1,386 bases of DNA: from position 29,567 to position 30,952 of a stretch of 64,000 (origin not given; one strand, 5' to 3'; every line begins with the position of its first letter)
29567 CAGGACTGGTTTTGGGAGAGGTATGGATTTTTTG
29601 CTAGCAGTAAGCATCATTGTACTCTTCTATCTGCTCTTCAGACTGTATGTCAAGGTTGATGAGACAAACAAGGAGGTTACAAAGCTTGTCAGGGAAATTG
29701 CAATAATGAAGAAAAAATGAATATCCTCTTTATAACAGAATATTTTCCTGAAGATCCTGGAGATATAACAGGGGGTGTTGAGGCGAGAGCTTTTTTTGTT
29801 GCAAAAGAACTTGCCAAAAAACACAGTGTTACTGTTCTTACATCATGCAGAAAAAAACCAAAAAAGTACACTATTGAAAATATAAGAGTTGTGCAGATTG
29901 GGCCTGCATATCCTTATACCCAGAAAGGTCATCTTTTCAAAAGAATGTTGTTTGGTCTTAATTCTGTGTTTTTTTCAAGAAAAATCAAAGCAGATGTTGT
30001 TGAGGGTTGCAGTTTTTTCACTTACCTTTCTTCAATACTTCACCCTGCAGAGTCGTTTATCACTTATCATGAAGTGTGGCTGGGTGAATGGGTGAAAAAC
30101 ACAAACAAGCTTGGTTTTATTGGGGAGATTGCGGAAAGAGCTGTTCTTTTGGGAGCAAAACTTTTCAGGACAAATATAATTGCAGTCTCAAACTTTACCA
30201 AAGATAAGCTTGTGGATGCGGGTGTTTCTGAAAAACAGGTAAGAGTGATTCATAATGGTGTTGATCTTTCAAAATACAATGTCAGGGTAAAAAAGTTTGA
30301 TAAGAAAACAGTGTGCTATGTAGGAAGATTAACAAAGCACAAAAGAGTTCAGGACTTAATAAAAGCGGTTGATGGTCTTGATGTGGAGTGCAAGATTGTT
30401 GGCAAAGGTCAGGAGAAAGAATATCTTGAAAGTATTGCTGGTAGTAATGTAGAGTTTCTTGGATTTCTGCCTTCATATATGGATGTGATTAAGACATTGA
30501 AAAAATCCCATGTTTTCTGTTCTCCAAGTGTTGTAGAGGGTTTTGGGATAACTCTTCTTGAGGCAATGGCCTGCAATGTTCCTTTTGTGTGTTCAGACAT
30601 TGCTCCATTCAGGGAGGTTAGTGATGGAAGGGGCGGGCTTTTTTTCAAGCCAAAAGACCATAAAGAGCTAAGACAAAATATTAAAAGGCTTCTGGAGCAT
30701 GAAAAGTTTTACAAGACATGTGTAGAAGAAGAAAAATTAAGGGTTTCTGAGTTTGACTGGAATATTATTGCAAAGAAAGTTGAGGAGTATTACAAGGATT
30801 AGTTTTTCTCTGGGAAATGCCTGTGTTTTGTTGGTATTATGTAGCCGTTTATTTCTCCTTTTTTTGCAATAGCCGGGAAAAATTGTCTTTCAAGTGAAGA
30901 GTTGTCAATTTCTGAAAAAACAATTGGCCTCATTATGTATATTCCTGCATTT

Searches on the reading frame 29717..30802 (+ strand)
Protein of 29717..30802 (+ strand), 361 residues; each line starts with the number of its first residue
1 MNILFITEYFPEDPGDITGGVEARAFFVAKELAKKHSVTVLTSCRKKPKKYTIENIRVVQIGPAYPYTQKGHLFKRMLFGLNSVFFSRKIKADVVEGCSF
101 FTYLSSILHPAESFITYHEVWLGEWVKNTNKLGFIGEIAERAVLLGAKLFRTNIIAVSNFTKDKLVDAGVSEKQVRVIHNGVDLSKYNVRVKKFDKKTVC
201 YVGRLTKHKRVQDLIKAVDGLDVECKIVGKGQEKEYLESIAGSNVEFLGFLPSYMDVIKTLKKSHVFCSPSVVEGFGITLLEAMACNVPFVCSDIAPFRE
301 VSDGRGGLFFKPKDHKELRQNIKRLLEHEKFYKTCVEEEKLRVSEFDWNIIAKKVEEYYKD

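Call 3: search_protein_families(library=pfam, proteins=[window:29717-30802:+], max_evalue=0.01)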
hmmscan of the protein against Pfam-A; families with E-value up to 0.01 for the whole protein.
window:29717-30802:+ (361 aa): 6 families
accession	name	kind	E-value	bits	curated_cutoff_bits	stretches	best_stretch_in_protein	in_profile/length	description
PF00534.26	Glycos_transf_1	-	4.5e-34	117.9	26.4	1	193-340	12-170/172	Glycosyl transferases group 1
PF13692.12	Glyco_trans_1_4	-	2e-29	103.1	27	1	197-327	2-141/142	Glycosyl transferases group 1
PF13439.12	Glyco_transf_4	-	1.2e-17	64.9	28.5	1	19-185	2-169/170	Glycosyltransferase Family 4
PF20706.3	GT4-conflict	-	5.8e-08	32.6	26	1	232-294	247-312/385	Family 4 Glycosyltransferase in conflict systems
PF13524.12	Glyco_trans_1_2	-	1.5e-06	28.7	25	1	212-344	3-130/144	Glycosyl transferase-like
PF13579.12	Glyco_trans_4_4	-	3.6e-06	27.9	29.7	1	19-181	1-158/158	Glycosyl transferase 4-like domain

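Call 4: search_protein_families(library=ncbifam, proteins=[window:29717-30802:+], max_evalue=0.01)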
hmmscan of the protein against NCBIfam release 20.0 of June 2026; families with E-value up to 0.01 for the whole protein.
window:29717-30802:+ (361 aa): 37 families (the best 25 are shown)
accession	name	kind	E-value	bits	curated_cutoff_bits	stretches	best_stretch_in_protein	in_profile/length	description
TIGR02149.1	glgA_Coryne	subfamily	1.1e-26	93.9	302.4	1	12-360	9-388/391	glycogen synthase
NF041010.1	glycosy_Agl16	equivalog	2.1e-23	82.8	575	1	152-360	135-349/352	glycosylation protein Agl16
TIGR03999.1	thiol_BshA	equivalog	1.2e-20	73.8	273.7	1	154-360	148-371/375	N-acetyl-alpha-D-glucosaminyl L-malate synthase BshA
NF047684.1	TeichurnBiosyTuaC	equivalog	1.5e-20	73.5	550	1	194-360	217-387/391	teichuronic acid biosynthesis protein TuaC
NF007396.0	PRK09922.1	equivalog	2.3e-19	69.5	385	1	155-333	140-331/361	lipopolysaccharide 1,6-galactosyltransferase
NF041876.1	EPS_EpsE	equivalog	2.4e-19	69.9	400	1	171-348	184-382/389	exopolysaccharide biosynthesis GT4 family glycosyltransferase EpsE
NF050063.1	ProtGlycPglJ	equivalog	7e-19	68.2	500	1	154-358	148-362/363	N-acetylgalactosamine-N,N'-diacetylbacillosaminyl-diphospho-undecaprenol 4-alpha-N-acetylgalactosaminyltransferase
NF050056.1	ProtGlycPglH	equivalog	2.1e-17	63.3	600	1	173-355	157-346/354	GalNAc-alpha-(1->4)-GalNAc-alpha-(1->3)-diNAcBac-PP-undecaprenol alpha-1,4-N-acetyl-D-galactosaminyltransferase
TIGR03088.1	stp2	hypoth_equivalog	7.4e-17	61.4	409.05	1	153-359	139-370/374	TIGR03088 family PEP-CTERM/XrtA system glycosyltransferase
NF053787.1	GlcN_PG_synth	equivalog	8.6e-17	61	480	1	153-360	146-357/361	N-acetylglucosaminyl phosphatidylglycerol synthase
TIGR04047.1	MSMEG_0565_glyc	hypoth_equivalog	1.8e-16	60.2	259.85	1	246-360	260-372/373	MSMEG_0565 family glycosyltransferase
NF047880.1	glyco_SdgA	exception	1.7e-12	46.7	800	1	155-355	272-483/488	serine-aspartate repeat adhesin O-glycosyltransferase SdgA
NF053513.1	Gtran_IagA_BgsA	equivalog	2.3e-12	46.6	460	1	154-360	109-329/333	LTA glycolipid anchor biosynthesis glycosyltransferase, IagA/BgsA family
NF038298.1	EPS_HpsO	equivalog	6e-12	45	575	1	195-360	200-385/388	hormogonium polysaccharide biosynthesis glycosyltransferase HpsO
TIGR03449.1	mycothiol_MshA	equivalog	2.2e-11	43.3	462.5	1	163-360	177-401/406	D-inositol-3-phosphate glycosyltransferase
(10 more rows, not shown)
